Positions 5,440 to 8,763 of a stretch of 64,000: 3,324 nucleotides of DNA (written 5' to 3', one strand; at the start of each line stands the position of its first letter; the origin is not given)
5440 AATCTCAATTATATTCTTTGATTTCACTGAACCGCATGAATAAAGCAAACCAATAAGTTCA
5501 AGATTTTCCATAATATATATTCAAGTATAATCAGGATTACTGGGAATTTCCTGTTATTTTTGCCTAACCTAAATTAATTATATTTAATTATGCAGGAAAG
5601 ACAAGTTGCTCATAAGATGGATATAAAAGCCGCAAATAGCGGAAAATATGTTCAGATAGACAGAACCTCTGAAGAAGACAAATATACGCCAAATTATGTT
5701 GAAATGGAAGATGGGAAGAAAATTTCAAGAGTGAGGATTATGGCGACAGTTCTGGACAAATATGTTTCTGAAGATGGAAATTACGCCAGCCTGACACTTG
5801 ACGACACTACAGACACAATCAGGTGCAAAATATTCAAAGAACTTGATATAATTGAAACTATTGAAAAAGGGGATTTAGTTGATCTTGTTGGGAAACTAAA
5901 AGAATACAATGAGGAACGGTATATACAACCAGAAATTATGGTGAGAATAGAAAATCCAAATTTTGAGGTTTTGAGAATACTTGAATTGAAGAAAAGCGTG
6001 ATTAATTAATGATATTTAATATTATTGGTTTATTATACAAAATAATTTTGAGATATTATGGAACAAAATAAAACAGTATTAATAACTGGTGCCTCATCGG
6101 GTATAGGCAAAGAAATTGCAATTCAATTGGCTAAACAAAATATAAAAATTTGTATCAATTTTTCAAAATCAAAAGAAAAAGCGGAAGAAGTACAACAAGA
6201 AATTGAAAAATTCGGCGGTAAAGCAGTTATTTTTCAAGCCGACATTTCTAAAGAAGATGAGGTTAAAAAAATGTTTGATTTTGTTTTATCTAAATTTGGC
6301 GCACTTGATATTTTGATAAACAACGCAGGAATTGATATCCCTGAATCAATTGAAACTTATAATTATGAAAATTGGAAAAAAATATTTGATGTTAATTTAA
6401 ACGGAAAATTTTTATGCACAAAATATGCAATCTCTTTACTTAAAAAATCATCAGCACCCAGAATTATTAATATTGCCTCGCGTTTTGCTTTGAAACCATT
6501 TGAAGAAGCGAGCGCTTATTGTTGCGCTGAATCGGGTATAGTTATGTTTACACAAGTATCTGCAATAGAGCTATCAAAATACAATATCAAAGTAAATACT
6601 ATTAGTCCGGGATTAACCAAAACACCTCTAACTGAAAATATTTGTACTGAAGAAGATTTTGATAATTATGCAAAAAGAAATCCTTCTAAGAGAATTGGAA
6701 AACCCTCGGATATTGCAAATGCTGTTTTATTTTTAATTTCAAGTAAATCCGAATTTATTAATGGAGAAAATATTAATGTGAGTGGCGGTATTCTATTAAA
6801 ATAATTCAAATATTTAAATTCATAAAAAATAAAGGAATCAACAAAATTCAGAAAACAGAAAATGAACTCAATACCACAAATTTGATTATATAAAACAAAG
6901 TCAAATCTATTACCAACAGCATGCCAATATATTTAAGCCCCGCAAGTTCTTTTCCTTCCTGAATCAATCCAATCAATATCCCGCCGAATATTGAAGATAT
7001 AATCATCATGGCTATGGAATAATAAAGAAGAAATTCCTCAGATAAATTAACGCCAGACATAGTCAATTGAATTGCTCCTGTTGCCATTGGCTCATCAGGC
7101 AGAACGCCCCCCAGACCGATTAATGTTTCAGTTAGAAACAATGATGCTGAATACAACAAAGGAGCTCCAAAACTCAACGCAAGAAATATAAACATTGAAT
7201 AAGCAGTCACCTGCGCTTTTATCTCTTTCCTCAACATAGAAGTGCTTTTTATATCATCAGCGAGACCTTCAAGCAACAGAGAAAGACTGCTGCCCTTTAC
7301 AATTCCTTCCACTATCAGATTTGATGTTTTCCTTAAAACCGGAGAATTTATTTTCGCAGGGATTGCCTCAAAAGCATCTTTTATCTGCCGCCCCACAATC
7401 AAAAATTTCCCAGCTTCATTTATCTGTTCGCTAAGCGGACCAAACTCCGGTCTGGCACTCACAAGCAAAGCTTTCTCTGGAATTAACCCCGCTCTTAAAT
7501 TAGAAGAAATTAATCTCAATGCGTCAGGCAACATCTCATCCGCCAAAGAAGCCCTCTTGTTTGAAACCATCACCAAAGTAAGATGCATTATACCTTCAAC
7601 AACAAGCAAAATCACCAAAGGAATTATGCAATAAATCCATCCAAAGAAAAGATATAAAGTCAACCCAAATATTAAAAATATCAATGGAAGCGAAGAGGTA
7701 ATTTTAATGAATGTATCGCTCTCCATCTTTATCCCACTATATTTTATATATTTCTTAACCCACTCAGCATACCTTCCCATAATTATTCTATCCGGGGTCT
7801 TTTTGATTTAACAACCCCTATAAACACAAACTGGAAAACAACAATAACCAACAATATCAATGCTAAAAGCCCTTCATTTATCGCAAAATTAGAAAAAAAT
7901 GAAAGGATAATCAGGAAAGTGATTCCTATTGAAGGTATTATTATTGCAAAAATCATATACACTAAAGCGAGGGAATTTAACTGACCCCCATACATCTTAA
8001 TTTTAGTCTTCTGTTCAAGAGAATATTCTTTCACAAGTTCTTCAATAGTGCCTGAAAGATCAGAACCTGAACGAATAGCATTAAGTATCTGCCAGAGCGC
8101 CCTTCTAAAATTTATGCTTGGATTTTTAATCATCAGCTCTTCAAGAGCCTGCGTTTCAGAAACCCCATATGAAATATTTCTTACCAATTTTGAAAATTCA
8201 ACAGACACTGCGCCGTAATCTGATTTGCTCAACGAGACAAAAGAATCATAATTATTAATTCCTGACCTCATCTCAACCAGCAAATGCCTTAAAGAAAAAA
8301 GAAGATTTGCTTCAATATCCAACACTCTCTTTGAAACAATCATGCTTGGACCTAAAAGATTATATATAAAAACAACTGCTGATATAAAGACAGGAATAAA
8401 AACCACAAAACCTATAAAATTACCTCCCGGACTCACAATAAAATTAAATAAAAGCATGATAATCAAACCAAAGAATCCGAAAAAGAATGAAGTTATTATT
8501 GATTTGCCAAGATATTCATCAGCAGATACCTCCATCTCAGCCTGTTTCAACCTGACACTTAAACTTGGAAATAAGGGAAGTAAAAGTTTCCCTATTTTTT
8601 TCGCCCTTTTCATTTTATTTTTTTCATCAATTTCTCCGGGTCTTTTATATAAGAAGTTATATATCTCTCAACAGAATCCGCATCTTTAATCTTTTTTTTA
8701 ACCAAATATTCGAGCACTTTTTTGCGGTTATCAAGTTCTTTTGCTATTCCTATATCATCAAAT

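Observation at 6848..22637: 16-kb Epd/Tad-like type IV filament locus loaded with adhesin-type proteins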

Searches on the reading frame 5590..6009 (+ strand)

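Call 5: search_protein_families(library=pfam, proteins=[window:5590-6009:+], max_evalue=0.1)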
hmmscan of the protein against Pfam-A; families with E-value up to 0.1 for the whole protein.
window:5590-6009:+ (139 aa): 7 families
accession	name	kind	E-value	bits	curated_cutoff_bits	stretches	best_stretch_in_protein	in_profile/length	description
PF01336.31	tRNA_anti-codon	-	2.1e-09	37.6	27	1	48-116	1-67/75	OB-fold nucleic acid binding domain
PF17768.7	RecJ_OB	-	0.00072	20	27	1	57-115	44-104/107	RecJ OB domain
PF16100.11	RMI2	-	0.0046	17.2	29.4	1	38-135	31-116/132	RecQ-mediated genome instability protein 2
PF15072.12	HROB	-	0.009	16.4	30.8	1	47-85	2-40/85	Homologous recombination OB-fold protein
PF19524.4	DUF6054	-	0.057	13.7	27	1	43-70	38-65/111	Family of unknown function (DUF6054)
PF00436.31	SSB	-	0.068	13.7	26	0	34-107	14-82/104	Single-strand binding protein family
PF20420.3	DUF6702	-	0.093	13.2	24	0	6-79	67-140/141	Domain of unknown function (DUF6702)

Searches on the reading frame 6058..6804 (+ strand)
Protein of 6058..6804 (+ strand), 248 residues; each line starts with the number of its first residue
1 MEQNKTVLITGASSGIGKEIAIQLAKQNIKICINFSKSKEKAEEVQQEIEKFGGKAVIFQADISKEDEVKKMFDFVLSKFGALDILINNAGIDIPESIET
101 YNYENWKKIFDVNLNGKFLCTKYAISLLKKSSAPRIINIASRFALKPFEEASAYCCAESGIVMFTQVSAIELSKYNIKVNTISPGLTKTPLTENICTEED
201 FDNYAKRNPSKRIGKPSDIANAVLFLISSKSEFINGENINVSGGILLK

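Call 5: search_protein_families(library=pfam, proteins=[window:6058-6804:+], max_evalue=0.1)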
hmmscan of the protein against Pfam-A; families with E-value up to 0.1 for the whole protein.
window:6058-6804:+ (248 aa): 9 families
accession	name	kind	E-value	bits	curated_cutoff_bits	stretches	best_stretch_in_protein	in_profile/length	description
PF13561.12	adh_short_C2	-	5.8e-57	193.4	27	1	11-245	1-235/236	Enoyl-(Acyl carrier protein) reductase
PF00106.31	adh_short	-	1.1e-55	188.6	26.6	1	5-198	1-193/195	short chain dehydrogenase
PF08659.16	KR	-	5.6e-12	46.4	22.6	1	6-117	2-116/180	KR domain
PF23441.1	SDR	-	6.2e-07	29.5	27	1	4-247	7-257/258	SDR-like rossmann domain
PF02719.21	Polysacc_synt_2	-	1.5e-05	24.8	20.2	1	7-74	1-74/293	Polysaccharide biosynthesis protein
PF01370.27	Epimerase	-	0.0028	17.5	20.9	1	7-75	1-62/240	NAD dependent epimerase/dehydratase family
PF02272.25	DHHA1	-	0.019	15.8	25.9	1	23-78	35-98/102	DHHA1 domain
PF12076.13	CER1-like_C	-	0.027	14.7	28.3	1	7-60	1-51/164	CER1-like, C-terminal domain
PF02882.25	THF_DHG_CYH_C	-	0.057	13.2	27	0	3-47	35-79/160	Tetrahydrofolate dehydrogenase/cyclohydrolase, NAD(P)-binding domain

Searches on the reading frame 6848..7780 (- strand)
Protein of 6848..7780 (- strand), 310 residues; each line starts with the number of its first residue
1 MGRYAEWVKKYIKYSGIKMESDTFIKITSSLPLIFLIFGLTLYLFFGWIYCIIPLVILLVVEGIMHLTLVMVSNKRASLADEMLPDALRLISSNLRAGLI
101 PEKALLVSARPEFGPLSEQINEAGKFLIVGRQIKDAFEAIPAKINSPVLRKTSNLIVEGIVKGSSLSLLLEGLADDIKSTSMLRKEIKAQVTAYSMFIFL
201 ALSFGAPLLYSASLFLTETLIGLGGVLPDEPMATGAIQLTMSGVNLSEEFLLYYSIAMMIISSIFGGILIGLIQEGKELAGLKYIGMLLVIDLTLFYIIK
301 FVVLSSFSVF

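Call 4: search_protein_families(library=pfam, proteins=[window:6848-7780:-], max_evalue=0.1)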
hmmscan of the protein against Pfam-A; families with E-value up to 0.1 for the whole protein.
window:6848-7780:- (310 aa): 1 family
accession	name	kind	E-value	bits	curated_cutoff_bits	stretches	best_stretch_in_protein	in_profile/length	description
PF00482.28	T2SSF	-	3.5e-12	46.8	25.2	1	87-209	1-120/125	Type II secretion system (T2SS), protein F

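Call 11: search_protein_families(library=ncbifam, proteins=[window:6848-7780:-], max_evalue=0.1)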
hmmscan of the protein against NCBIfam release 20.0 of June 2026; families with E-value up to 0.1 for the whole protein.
window:6848-7780:- (310 aa): 2 families
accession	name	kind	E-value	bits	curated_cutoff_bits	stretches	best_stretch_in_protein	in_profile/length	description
NF004704.2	PRK06041.1-2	equivalog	2.3e-06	26.6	550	1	17-303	264-550/555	archaellar assembly protein ArlJ/FlaJ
NF004705.1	PRK06041.1-3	equivalog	1.7e-05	24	400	1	104-304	267-459/465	archaellar assembly protein ArlJ/FlaJ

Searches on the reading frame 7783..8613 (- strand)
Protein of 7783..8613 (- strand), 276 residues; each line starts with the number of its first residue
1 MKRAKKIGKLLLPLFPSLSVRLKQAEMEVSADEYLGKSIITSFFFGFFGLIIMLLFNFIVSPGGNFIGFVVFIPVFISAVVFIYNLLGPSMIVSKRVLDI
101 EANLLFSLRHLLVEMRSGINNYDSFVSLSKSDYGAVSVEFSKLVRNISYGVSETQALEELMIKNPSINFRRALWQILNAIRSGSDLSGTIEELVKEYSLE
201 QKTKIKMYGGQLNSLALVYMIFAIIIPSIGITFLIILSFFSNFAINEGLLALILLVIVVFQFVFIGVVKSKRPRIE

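Call 4: search_protein_families(library=pfam, proteins=[window:7783-8613:-], max_evalue=0.1)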
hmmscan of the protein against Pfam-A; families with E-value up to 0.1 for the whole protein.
window:7783-8613:- (276 aa): 3 families
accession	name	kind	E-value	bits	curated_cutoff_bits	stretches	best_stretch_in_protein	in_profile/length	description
PF00482.28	T2SSF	-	9e-16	58.4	25.2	1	108-231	2-122/125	Type II secretion system (T2SS), protein F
PF20990.2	DUF2207_C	-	0.035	14.2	33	0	190-264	111-182/247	Predicted membrane protein (DUF2207) C-terminal domain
PF03904.18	DUF334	-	0.078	13.7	30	0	191-237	25-69/123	Domain of unknown function (DUF334)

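Call 11: search_protein_families(library=ncbifam, proteins=[window:7783-8613:-], max_evalue=0.1)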
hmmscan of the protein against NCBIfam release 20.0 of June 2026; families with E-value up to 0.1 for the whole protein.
window:7783-8613:- (276 aa): 2 families
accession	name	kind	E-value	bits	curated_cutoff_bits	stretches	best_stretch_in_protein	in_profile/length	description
NF004704.2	PRK06041.1-2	equivalog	3.6e-12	45.8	550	1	25-273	4-248/555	archaellar assembly protein ArlJ/FlaJ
NF046075.1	UpsF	equivalog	8.5e-05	21.5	400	1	44-260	43-244/484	membrane pilin protein UpsF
